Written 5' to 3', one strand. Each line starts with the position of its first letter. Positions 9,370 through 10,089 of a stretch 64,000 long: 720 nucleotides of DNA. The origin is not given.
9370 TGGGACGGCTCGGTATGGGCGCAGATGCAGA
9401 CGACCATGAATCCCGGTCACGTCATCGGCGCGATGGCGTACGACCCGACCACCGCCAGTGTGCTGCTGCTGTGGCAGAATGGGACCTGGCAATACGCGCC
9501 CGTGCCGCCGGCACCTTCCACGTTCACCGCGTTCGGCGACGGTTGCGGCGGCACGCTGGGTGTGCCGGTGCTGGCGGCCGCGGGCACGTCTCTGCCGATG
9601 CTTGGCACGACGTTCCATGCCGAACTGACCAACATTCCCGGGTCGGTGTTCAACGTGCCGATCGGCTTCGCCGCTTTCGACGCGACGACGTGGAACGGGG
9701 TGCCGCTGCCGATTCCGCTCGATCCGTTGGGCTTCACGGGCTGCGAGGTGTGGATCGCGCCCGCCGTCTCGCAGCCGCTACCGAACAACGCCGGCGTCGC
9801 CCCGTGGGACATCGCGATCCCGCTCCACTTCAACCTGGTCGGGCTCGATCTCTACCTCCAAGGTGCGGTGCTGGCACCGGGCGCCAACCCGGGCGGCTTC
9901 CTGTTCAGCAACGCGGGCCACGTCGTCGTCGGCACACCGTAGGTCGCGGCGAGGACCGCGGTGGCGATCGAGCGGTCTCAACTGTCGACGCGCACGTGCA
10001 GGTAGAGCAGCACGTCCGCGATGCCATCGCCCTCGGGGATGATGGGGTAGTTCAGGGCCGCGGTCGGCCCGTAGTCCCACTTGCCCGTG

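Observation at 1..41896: An unassigned extreme-C-terminal module of about 110 aa is shared by seven otherwise unrelated secreted proteins within 42 kb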

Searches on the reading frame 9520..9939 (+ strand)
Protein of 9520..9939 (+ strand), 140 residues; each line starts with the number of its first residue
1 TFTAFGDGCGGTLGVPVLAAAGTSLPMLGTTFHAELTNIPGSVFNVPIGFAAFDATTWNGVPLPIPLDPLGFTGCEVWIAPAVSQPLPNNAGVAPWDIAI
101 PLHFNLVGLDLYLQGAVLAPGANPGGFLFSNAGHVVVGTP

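Call 18: find_homologous_proteins(query=A2, max_evalue=0.001)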
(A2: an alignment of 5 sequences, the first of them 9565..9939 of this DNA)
Query A2 (5 sequences) (125 aa, profile of the alignment): 6 proteins with E <= 0.001 among 7855 candidates.
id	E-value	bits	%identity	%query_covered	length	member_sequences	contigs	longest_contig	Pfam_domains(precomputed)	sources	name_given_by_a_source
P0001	1.6e-20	91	59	99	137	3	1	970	-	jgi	jgi:hypothetical protein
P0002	2.7e-13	68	38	93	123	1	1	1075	-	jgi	jgi:hypothetical protein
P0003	2.9e-10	58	35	98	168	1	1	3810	-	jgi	jgi:hypothetical protein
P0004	3.4e-9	55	34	79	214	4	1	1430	-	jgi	-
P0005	4.4e-7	48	30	90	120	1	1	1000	-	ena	-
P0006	1.9e-5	43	34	45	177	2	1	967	-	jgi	jgi:hypothetical protein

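Call 26: search_solved_structures(query=A2, max_evalue=10)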
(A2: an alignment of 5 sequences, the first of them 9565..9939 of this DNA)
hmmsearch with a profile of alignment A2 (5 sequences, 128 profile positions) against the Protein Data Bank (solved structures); distinct sequences matched with E-value up to 10: 0.
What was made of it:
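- Tried and rejected: PDB sequence search with the profile at E<=10 gave nothing (call 26).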

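Call 27: search_protein_representatives(alignment_id=A2)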
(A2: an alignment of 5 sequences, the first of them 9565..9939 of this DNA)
Query: 5 sequences, 128 profile positions. Proteins with E-value up to 0.001 (for the whole library): 6818; up to 1e-10: 748; up to 1e-30: 4. The best 150 are listed.
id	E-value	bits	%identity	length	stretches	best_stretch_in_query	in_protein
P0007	2.9e-42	160.0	-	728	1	1-127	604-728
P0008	9.7e-40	151.8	-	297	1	2-128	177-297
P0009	2.6e-38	147.2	-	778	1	4-127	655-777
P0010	3.7e-32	127.3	-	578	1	4-127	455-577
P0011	2.4e-23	98.8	-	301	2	2-127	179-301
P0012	1.2e-22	96.6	-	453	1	5-127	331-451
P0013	1.2e-20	90.1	-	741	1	3-127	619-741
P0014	1.3e-18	83.5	-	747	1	2-127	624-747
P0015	1.8e-18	83.1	-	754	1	4-127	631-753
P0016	3.1e-18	82.3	-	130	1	9-122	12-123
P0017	6.8e-18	81.2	-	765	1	5-127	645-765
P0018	7.6e-18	81.0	-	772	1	4-127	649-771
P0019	8.4e-18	80.9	-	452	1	6-127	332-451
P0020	1.1e-17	80.5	-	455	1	10-127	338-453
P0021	1.8e-17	79.8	-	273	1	4-127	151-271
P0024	3.1e-17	79.1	-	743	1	3-127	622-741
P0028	6.9e-17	77.9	-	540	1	4-126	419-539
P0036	1.5e-16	76.8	-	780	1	8-127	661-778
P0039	3.3e-16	75.7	-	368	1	7-127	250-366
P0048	1.2e-15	73.9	-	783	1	13-126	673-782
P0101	3.5e-14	69.2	-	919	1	12-127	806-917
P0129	7.9e-14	68.0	-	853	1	27-127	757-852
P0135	9.3e-14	67.8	-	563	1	3-127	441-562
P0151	1.6e-13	67.1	-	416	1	7-124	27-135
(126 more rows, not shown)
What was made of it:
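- Large family: 6,818 cluster representatives at E<=1e-3 and 748 at E<=1e-10 (call 27).
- Tried and rejected: It is insensitive for this family, so the exhaustive search (call 27) was used as the census.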

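Call 28: list_cluster_members(proteins=[P0007, P0008, P0009, P0010, P0011, P0012, P0013, P0014, P0019, P0151])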
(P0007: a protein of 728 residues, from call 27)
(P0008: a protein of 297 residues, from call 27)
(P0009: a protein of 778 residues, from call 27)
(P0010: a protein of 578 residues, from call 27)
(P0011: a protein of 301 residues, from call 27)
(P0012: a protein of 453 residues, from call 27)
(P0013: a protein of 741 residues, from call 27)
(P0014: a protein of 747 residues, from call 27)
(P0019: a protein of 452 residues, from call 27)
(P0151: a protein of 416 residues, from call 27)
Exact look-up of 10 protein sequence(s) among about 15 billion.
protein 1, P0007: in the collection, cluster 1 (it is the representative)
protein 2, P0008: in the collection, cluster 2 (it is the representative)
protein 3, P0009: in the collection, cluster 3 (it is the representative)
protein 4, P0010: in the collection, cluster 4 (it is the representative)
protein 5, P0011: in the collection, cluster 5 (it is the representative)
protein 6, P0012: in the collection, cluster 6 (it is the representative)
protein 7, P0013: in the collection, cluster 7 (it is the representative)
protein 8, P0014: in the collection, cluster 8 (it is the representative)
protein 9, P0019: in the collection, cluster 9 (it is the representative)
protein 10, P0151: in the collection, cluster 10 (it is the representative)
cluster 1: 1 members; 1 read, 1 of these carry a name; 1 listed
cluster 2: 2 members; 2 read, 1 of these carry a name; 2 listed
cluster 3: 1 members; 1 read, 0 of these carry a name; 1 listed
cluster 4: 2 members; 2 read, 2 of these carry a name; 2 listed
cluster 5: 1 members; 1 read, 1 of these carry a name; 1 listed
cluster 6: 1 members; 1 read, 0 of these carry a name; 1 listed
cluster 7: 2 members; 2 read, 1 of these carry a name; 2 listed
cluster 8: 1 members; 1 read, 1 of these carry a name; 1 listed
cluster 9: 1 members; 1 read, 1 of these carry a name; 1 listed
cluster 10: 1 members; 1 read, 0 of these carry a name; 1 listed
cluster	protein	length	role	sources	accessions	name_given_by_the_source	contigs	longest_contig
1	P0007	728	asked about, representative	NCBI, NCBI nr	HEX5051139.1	MAG TPA: hypothetical protein VFZ65_05170 [Planctomycetota bacterium] | hypothetical protein [Planctomycetota bacterium]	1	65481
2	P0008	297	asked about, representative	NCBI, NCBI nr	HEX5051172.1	MAG TPA: hypothetical protein VFZ65_05335 [Planctomycetota bacterium] | hypothetical protein [Planctomycetota bacterium]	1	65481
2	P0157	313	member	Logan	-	-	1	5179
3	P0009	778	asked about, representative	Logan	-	-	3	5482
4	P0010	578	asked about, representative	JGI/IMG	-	hypothetical protein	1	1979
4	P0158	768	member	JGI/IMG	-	hypothetical protein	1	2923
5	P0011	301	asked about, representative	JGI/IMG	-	hypothetical protein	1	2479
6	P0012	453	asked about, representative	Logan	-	-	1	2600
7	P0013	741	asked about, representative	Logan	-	-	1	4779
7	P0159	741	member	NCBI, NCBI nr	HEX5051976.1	MAG TPA: hypothetical protein VFZ65_09405 [Planctomycetota bacterium] | hypothetical protein [Planctomycetota bacterium]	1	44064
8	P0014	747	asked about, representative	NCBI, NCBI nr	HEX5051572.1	MAG TPA: hypothetical protein VFZ65_07370 [Planctomycetota bacterium] | hypothetical protein [Planctomycetota bacterium]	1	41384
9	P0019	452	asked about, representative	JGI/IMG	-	hypothetical protein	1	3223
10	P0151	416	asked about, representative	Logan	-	-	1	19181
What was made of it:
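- Checked: NCBI starts the gene downstream, without a signal peptide (call 28).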

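Call 33: search_protein_families(library=pfam, alignment_id=A3, max_evalue=0.001)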
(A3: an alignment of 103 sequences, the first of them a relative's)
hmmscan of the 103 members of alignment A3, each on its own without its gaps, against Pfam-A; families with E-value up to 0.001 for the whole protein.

A. member 1, P0007 (728 aa): 0 families

B. families by the number of members that match (of 103 scanned): 24 families
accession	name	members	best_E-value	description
PF24681.1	Kelch_KLHDC2_KLHL20_DRC7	53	1.6e-49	KLHDC2/KLHL20/DRC7 Kelch-repeats domain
PF13415.12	Kelch_3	44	1.6e-27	Galactose oxidase, central domain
PF13418.12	Kelch_4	36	2.1e-21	Galactose oxidase, central domain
PF24981.1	Beta-prop_ATRN-LZTR1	35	1.7e-36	Attractin/LZTR1 beta-propeller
PF07646.21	Kelch_2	21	3.3e-10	Kelch motif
PF13964.12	Kelch_6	10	2.9e-09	Kelch motif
PF13854.13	Kelch_HCF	6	8.2e-09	Host cell factor, Kelch-repeats domain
PF14339.12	DUF4394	3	4.8e-05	Domain of unknown function (DUF4394)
PF13385.13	Laminin_G_3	2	1.4e-20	Concanavalin A-like lectin/glucanases superfamily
PF00059.27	Lectin_C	2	2.3e-12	Lectin C-type domain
PF01344.31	Kelch_1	2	4.4e-05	Kelch motif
PF14870.12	PSII_BNR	1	1.4e-43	Photosynthesis system II assembly factor YCF48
PF07995.17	GSDH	1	1.5e-35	Glucose / Sorbosone dehydrogenase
PF25778.1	DUF7948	1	3.1e-35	Domain of unknown function (DUF7948)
PF00082.27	Peptidase_S8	1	5.2e-25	Subtilase family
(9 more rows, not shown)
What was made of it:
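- Passengers come from more than 12 unrelated Pfam families (call 33). The same domain occurs on non-propeller passengers from unrelated folds: S8, M36, GDSL, LamG and C-type lectin (call 33).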

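Call 42: predict_structure(alignment_id=A4)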
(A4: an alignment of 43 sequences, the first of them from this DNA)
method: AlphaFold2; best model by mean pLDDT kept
length: 140 residues; sequences in the alignment: 43
mean_pLDDT: 96.7   pTM: 0.89
mean pLDDT of the five models: 96.7, 96.6, 96.5, 96.4, 96.3
residues with pLDDT >= 90: 134; 70-90: 6; 50-70: 0; < 50: 0
segments of 3 or more residues with pLDDT < 50: none
pLDDT, mean of each block of 10 residues (from residue 1): 96 95 97 97 94 98 98 97 97 97 98 97 96 97
secondary structure, 60 per line:
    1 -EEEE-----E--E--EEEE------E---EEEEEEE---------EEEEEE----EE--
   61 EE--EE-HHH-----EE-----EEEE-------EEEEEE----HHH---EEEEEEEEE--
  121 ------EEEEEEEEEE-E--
elements in order: E2-5 E17-20 E31-37 E47-52 E83-86 E94-99 E110-118 E127-136
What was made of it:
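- On Ig-like / E-set beta-sandwich fold class: The AF2 model has 8 strands and pLDDT 96.7 (call 42).
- On Dockerin (PF00404): The model is all-beta (call 42).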

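Call 45: fold_search(model_id=the predicted structure, library=pdb)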
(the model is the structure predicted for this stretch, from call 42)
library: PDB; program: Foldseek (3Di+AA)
matches with E <= 10: 1848; with E <= 0.001: 0
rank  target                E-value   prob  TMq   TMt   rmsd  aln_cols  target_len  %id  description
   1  5kwy_D                2.5e-03  0.97  0.36  0.37  10.1       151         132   12  Structure of human NPC1 middle lumenal domain bound to NPC2 (released 2016-08-24)
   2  5kwy_C                2.6e-03  0.94  0.34  0.35   9.9       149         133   13  Structure of human NPC1 middle lumenal domain bound to NPC2 (released 2016-08-24)
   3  3hrz_B                5.4e-03  0.97  0.40  0.27  13.7       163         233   12  Cobra Venom Factor (CVF) in complex with human factor B (released 2009-07-07)
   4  3wea_A                5.7e-03  0.96  0.40  0.42  11.1       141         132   10  Crystal structure of a Niemann-Pick type C2 protein from Japanese carpenter ant (released 2014-02-05)
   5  8btk_TA               6.0e-03  0.99  0.40  0.34   8.2       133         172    9  Structure of the TRAP complex with the Sec translocon and a translating ribosome (released 2023-05-24)
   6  8oxy_A                7.5e-03  0.95  0.34  0.11   7.5       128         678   14  Transglutaminase 3 without calcium in complex with DH patient-derived Fab DH63-B02 (released 2023-10-18)
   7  6oq8_D                7.9e-03  0.99  0.45  0.51   6.5       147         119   11  Structure of the GTD domain of Clostridium difficile toxin B in complex with VHH 7F (released 2019-07-10)
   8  1nep                  7.9e-03  0.87  0.33  0.35  10.3       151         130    9  Crystal Structure Analysis of the Bovine NPC2 (Niemann-Pick C2) Protein (released 2003-01-28)
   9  6os2_D                9.3e-03  0.98  0.42  0.46   7.5       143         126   11  Structure of synthetic nanobody-stabilized angiotensin II type 1 receptor bound to TRV026 (released 2020-02-19)
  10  1u0q_A                1.0e-02  0.99  0.46  0.50   8.1       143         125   10  Structure of a Llama VHH domain raised against a carbazole molecule (released 2005-06-28)
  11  9m6o_B                1.0e-02  0.99  0.43  0.46   8.3       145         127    8  Crystal structure of S. aureus protein A bound to a camelid single-domain antibody (released 2025-11-12)
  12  7r98_E                1.2e-02  0.99  0.44  0.47   8.1       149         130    9  Structure of the SARS-CoV-2 N protein RNA-binding domain bound to single-domain antibody B6 (released 2021-07-07)
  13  7cz0_E                1.4e-02  0.99  0.45  0.52   6.6       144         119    8  Crystal structure of a thermostable green fluorescent protein (TGP) with a synthetic nanobody (Sb92) (released 2021-09-08)
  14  6kzb_B                1.5e-02  0.95  0.39  0.11  10.5       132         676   13  Transglutaminase2 complexed with calcium (released 2020-12-09)
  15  9lsi_C                1.5e-02  0.94  0.40  0.27   8.4       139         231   12  Cryo-EM structure of the S82C-S82C diabody complex (CitS-diabody #2-TLR3) (released 2025-03-12)
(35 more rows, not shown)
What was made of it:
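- Closest known: ML. Same: It is a small, disulfide-containing Ig-like sandwich, and it is the top Foldseek hit for the isolated module (call 45).
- The fold is a confident all-beta Ig-like sandwich (calls 42, 45). The best, though weak, fold matches include the lipid-binding NPC2/ML domain (call 45).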

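Call 54: find_homologous_proteins(query=A4, max_evalue=1e-8)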
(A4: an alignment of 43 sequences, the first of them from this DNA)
Query A4 (43 sequences) (140 aa, profile of the alignment): 12 proteins with E <= 1e-8 among 8000 candidates.
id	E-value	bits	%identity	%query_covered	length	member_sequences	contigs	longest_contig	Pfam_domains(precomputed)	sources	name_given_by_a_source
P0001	7.9e-42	160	59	96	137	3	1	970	-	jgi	jgi:hypothetical protein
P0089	6.3e-40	154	45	99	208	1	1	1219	-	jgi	-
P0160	6.9e-39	151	34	91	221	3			-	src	-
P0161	6.5e-36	141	40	99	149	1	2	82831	-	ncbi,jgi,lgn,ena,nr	ncbi:MAG TPA: hypothetical protein VFD82_12785 [Planctomycetota bacterium]|nr:hypothetical protein [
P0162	1.6e-26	111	39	97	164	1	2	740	-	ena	-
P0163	2.6e-23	100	30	94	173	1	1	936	-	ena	-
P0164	7.2e-23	99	40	61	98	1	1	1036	-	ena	-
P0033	2.3e-22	97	36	85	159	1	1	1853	-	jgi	-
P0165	2.1e-20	91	30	90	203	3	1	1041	-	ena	-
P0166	7.7e-20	89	30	81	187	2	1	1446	-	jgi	jgi:hypothetical protein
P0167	4.3e-18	83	31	80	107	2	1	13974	-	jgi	jgi:hypothetical protein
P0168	4.2e-9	54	43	49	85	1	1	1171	-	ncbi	-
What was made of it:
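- Tried and rejected: The word-indexed protein search with the module alignments returned only 6 and 12 hits (calls 18, 54).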

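Call 59: search_protein_families(library=ncbifam, alignment_id=A3, max_evalue=0.001)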
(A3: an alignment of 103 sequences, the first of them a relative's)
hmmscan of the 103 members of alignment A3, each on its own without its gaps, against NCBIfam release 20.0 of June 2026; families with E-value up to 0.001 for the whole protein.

A. member 1, P0007 (728 aa): 0 families

B. families by the number of members that match (of 103 scanned): 12 families
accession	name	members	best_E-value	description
NF010237.0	PRK13684.1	1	7.5e-44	photosynthesis system II assembly factor Ycf48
NF045728.1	glycosyl_F510_1955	1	1.7e-20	F510_1955 family glycosylhydrolase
TIGR03921.1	T7SS_mycosin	1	1.2e-14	type VII secretion-associated serine protease mycosin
TIGR03606.1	non_repeat_PQQ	1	8.1e-14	glucose/sorbosone family PQQ-dependent dehydrogenase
NF052521.1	TafC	1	6.2e-07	TafC family fimbrial protein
NF007819.1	PRK10528.1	1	9.4e-07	multifunctional acyl-CoA thioesterase I/protease I/lysophospholipase L1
NF040553.1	SGO_0316_fam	1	2.7e-06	SGO_0316/SGO_0317 family LPXTG-anchored serine peptidase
NF042968.1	AcxylEst_AxeA1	1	6.7e-05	acetylxylan esterase AxeA1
NF033206.1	ScyE_fam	1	0.00019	ScyD/ScyE family protein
NF041539.1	choice_anch_R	1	0.0002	choice-of-anchor R domain-containing protein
NF040809.1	germ_prot_CspBA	1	0.00054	bifunctional germination protease/germinant receptor pseudoprotease CspBA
TIGR02608.1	delta_60_rpt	1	0.0006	delta-60 repeat domain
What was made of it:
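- Passengers include hydrolases and lectin-type domains (calls 33, 59).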

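Call 74: search_protein_families(library=pfam, alignment_id=A4, max_evalue=10)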
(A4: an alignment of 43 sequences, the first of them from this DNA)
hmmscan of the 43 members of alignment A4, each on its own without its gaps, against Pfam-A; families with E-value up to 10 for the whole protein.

A. member 1, seq(140 aa): 0 families

B. families by the number of members that match (of 43 scanned): 1 family
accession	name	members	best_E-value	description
PF09169.15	BRCA-2_helical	1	0.21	BRCA2, helical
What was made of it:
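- On T9SS CTD (Por_Secre_tail PF18962 / TIGR04183): None for 43 isolated modules at E<=10 (call 74).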

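Call 76: search_protein_families(library=pfam, proteins=[P0151], max_evalue=0.001)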
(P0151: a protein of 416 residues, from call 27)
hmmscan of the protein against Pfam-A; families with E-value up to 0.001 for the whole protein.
P0151 (416 aa): 0 families

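Call 78: list_cluster_members(proteins=[P0015, P0017, P0024, P0028, P0036, P0039, P0048, P0101, P0129, P0135])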
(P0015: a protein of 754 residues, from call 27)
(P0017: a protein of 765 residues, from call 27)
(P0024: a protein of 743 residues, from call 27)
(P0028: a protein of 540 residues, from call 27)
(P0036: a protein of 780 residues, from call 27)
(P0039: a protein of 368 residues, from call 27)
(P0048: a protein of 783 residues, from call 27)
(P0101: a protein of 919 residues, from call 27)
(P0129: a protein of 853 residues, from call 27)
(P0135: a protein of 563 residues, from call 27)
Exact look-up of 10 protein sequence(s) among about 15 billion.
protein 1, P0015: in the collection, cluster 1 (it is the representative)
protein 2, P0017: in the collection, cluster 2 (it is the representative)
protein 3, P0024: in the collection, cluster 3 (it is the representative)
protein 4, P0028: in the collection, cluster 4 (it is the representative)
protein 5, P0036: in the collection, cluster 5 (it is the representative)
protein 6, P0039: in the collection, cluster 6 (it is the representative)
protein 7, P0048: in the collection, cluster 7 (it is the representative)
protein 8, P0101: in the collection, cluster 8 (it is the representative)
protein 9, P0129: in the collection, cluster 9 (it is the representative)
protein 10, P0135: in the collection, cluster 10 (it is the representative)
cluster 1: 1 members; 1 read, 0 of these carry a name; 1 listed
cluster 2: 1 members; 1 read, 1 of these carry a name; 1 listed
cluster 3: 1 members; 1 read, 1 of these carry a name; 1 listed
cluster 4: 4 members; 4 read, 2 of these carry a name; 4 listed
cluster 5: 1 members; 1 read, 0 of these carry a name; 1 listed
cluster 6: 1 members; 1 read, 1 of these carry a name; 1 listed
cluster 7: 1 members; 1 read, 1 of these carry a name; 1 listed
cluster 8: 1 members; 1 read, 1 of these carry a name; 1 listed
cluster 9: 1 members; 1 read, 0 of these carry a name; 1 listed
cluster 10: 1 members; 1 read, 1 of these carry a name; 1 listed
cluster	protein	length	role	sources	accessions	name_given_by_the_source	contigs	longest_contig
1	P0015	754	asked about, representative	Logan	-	-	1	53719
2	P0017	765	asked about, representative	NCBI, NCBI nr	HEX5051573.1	MAG TPA: hypothetical protein VFZ65_07375 [Planctomycetota bacterium] | hypothetical protein [Planctomycetota bacterium]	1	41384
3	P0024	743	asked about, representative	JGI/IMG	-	hypothetical protein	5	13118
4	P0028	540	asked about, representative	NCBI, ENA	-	-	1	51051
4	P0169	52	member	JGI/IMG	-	hypothetical protein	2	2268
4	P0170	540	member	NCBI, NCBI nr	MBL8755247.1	MAG: PQQ-dependent sugar dehydrogenase [Planctomycetes bacterium] | PQQ-dependent sugar dehydrogenase [Planctomycetota bacterium]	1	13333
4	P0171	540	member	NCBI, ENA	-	-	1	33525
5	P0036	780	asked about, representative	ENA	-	-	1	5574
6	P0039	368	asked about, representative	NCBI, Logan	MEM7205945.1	MAG: SGNH/GDSL hydrolase family protein [Planctomycetota bacterium]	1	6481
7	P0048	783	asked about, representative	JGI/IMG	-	hypothetical protein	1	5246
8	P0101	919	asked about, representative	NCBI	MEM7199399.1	MAG: hypothetical protein AAF628_03985 [Planctomycetota bacterium]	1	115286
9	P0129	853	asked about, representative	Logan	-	-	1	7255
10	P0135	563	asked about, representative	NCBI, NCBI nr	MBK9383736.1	MAG: hypothetical protein IPN34_02765 [Planctomycetes bacterium] | hypothetical protein [Planctomycetota bacterium]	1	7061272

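Call 87: find_encoding_contigs(protein=P0161, flank=10000, max_places=2)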
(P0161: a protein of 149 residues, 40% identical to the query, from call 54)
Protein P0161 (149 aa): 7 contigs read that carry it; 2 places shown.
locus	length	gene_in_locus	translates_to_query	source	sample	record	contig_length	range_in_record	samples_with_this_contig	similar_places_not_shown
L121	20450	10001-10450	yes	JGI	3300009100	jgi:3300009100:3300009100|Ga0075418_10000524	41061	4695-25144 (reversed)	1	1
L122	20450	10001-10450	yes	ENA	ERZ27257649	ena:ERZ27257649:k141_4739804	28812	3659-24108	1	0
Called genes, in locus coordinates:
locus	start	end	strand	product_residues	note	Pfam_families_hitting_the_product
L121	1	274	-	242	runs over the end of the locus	PF00230:MIP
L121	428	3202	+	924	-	-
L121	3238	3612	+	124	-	-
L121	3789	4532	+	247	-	-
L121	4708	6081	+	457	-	-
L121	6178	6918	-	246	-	-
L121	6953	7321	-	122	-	-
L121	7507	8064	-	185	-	PF08002:DUF1697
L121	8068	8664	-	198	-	-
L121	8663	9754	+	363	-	PF11138:DUF2911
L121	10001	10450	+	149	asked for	-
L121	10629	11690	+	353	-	-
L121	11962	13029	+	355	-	-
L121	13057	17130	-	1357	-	PF04542:Sigma70_r2, PF04545:Sigma70_r4, PF08281:Sigma70_r4_2 (weak), PF13620:CarboxypepD_reg (weak), PF13620:CarboxypepD_reg, PF13620:CarboxypepD_reg, PF13620:CarboxypepD_reg (weak), PF13620:CarboxypepD_reg, +12 more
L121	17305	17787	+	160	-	PF00111:Fer2, PF01799:Fer2_2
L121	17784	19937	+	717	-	PF20256:MoCoBD_2, PF01315:Ald_Xan_dh_C (faint), PF02738:MoCoBD_1, PF20256:MoCoBD_2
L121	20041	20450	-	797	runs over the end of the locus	-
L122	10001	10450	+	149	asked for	-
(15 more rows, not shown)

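Call 88: find_encoding_contigs(protein=P0014, flank=10000, max_places=2)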
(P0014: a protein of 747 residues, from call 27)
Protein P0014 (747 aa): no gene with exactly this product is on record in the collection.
